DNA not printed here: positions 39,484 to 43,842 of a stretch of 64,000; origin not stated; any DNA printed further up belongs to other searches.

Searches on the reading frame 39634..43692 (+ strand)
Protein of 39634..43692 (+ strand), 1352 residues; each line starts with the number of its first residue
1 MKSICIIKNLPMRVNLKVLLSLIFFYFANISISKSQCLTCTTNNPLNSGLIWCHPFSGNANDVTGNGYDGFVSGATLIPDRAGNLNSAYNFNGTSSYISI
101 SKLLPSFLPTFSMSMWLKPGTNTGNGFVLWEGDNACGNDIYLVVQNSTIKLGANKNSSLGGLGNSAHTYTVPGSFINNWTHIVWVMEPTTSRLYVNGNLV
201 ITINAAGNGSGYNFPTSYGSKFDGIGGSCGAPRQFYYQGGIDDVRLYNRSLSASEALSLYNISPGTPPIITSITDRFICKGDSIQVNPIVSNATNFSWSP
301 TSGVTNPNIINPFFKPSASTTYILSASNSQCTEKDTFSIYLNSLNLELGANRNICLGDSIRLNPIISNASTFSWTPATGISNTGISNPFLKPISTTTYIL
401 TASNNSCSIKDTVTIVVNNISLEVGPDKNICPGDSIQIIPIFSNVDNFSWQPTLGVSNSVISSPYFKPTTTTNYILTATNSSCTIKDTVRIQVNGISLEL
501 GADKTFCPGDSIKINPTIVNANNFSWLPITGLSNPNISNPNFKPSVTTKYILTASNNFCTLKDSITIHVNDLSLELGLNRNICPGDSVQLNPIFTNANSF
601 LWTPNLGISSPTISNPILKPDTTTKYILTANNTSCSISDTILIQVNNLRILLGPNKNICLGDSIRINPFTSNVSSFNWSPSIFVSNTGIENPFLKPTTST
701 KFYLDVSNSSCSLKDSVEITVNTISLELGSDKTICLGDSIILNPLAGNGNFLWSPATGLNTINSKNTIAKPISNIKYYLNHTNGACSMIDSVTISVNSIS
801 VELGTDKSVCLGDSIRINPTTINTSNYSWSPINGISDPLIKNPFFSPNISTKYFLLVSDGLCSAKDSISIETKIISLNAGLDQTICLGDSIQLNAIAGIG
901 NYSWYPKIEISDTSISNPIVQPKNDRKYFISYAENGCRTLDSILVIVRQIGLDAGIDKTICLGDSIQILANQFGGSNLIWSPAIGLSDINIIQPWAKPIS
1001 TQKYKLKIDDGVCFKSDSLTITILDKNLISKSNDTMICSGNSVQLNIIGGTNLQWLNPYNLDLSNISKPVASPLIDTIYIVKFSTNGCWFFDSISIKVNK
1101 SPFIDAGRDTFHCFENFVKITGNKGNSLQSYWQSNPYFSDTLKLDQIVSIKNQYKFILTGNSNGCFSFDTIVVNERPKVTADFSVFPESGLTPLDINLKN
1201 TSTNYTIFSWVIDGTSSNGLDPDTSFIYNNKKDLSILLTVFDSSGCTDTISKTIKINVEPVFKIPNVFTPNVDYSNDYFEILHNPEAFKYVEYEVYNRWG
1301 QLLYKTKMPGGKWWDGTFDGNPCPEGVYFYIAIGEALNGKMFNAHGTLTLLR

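Call 91: search_protein_families(library=pfam, proteins=[window:39634-43692:+], max_evalue=0.0001)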
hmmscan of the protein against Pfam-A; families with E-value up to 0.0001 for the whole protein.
window:39634-43692:+ (1352 aa): 3 families
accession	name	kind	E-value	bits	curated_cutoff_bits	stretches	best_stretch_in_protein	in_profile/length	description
PF19081.6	Ig_7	-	5.2e-17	62.4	27.3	0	731-797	9-83/84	Ig-like domain CHU_C associated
PF13385.13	Laminin_G_3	-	9.3e-17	62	27.6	1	92-255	1-149/151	Concanavalin A-like lectin/glucanases superfamily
PF13585.12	CHU_C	-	5.2e-16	59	27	1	1263-1332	2-70/86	CHU_C Type IX secretion signal domain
